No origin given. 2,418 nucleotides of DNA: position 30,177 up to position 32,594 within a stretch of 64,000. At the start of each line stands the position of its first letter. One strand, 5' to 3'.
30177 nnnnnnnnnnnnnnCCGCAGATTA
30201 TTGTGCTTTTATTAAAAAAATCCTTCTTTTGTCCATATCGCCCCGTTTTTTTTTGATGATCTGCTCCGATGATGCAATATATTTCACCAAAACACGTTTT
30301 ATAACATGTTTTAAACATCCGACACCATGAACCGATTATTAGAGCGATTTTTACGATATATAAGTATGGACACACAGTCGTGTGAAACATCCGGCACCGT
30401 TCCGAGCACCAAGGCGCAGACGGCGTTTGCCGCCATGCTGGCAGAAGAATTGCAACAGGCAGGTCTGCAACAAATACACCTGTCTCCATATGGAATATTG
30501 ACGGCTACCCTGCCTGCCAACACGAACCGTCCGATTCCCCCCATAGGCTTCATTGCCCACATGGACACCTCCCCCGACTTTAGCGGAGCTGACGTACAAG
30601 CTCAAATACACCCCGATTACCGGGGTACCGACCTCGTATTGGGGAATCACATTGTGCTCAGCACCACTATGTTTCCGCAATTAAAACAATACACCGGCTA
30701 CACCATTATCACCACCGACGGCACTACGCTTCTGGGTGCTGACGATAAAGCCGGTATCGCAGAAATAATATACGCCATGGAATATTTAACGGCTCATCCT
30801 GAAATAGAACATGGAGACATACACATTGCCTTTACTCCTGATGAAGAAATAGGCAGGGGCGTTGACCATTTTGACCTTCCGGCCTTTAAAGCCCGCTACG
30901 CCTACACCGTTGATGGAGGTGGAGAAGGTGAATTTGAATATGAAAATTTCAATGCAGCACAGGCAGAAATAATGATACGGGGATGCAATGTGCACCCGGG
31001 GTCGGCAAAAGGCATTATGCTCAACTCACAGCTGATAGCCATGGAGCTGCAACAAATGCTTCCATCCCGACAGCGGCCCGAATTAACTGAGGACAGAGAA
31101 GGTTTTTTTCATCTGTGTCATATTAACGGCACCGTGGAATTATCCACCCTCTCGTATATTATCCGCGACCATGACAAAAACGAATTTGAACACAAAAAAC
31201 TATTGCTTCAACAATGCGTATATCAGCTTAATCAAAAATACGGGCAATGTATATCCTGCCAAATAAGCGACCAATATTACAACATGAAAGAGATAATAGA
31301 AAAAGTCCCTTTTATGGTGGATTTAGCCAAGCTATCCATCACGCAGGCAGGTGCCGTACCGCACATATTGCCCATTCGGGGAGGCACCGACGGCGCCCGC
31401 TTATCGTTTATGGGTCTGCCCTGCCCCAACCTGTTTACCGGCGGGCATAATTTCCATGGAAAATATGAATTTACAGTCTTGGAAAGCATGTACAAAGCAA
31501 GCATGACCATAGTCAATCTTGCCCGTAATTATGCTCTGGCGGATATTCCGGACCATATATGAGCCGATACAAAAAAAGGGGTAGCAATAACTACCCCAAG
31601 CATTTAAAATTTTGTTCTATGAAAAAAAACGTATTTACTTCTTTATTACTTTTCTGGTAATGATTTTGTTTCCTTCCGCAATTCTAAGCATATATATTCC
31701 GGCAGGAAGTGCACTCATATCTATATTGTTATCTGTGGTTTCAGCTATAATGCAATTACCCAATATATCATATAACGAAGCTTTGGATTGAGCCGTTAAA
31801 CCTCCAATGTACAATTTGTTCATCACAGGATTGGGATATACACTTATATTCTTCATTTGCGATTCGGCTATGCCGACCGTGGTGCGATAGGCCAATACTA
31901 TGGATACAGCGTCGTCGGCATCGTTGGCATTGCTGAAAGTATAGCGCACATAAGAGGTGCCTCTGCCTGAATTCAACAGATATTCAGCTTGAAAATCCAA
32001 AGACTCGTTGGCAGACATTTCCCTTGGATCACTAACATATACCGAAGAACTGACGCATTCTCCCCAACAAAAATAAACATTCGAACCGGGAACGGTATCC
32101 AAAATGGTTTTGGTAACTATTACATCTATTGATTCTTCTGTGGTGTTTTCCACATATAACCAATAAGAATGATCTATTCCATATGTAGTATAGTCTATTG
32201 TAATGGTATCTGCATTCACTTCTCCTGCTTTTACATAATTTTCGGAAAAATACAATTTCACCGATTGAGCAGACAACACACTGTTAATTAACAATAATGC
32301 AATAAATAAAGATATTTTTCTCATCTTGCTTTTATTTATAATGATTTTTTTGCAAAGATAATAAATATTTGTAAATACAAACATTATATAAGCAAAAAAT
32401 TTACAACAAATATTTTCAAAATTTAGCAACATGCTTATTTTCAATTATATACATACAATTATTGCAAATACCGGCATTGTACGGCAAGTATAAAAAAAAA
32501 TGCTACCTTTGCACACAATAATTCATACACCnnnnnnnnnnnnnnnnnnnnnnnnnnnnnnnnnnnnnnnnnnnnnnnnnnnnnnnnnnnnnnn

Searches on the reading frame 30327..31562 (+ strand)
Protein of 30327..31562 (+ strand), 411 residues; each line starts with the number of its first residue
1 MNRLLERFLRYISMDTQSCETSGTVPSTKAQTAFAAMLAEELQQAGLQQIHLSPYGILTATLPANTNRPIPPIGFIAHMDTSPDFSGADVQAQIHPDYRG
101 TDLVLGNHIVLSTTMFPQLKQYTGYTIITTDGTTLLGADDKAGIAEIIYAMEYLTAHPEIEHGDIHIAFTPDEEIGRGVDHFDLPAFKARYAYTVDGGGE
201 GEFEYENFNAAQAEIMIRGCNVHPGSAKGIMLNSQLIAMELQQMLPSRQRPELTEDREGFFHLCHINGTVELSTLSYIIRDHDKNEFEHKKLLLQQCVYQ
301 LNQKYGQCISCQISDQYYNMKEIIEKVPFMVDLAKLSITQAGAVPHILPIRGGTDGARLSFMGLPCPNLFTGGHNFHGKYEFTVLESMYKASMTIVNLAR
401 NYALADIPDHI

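Call 80: search_protein_families(library=pfam, proteins=[window:30327-31562:+], max_evalue=0.0001)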
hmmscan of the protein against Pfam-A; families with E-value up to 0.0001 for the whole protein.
window:30327-31562:+ (411 aa): 2 families
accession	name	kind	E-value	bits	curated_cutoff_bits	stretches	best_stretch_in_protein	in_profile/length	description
PF01546.33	Peptidase_M20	-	9.2e-10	39.2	24.6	1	138-400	34-205/206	Peptidase family M20/M25/M40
PF07687.19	M20_dimer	-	2.1e-08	34.5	21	1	205-302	1-103/107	Peptidase dimerisation domain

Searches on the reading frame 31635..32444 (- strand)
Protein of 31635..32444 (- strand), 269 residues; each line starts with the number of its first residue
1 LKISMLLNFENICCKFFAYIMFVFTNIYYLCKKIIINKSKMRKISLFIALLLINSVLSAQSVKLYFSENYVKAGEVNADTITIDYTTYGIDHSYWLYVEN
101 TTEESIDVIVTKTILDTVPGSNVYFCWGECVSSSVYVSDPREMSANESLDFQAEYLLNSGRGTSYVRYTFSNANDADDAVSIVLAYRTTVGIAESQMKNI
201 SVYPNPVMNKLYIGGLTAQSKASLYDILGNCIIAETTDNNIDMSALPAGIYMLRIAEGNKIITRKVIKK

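Call 6: search_protein_families(library=ncbifam, proteins=[window:31635-32444:-], max_evalue=0.001)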
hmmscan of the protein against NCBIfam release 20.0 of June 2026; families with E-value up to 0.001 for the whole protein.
window:31635-32444:- (269 aa): 3 families
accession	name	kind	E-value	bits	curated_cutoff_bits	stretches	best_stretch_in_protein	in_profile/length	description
TIGR04183.1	Por_Secre_tail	domain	3.1e-15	55.9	23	1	202-269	1-72/72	T9SS type A sorting domain-containing protein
NF038113.1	T9SSA_dep_M36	equivalog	1.1e-08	33.7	885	1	188-269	781-869/869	T9SS-dependent M36 family metallopeptidase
NF052644.1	T9SS_DNase_Rie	equivalog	0.00018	21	260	1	158-269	138-251/251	T9SS-dependent surface endonuclease, AS87_RS02955 family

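Call 80: search_protein_families(library=pfam, proteins=[window:31635-32444:-], max_evalue=0.0001)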
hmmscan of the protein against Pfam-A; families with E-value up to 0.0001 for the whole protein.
window:31635-32444:- (269 aa): 1 family
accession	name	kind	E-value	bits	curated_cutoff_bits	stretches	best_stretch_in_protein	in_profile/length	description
PF18962.6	Por_Secre_tail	-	8e-13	48.9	27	1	202-267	1-74/75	Secretion system C-terminal sorting domain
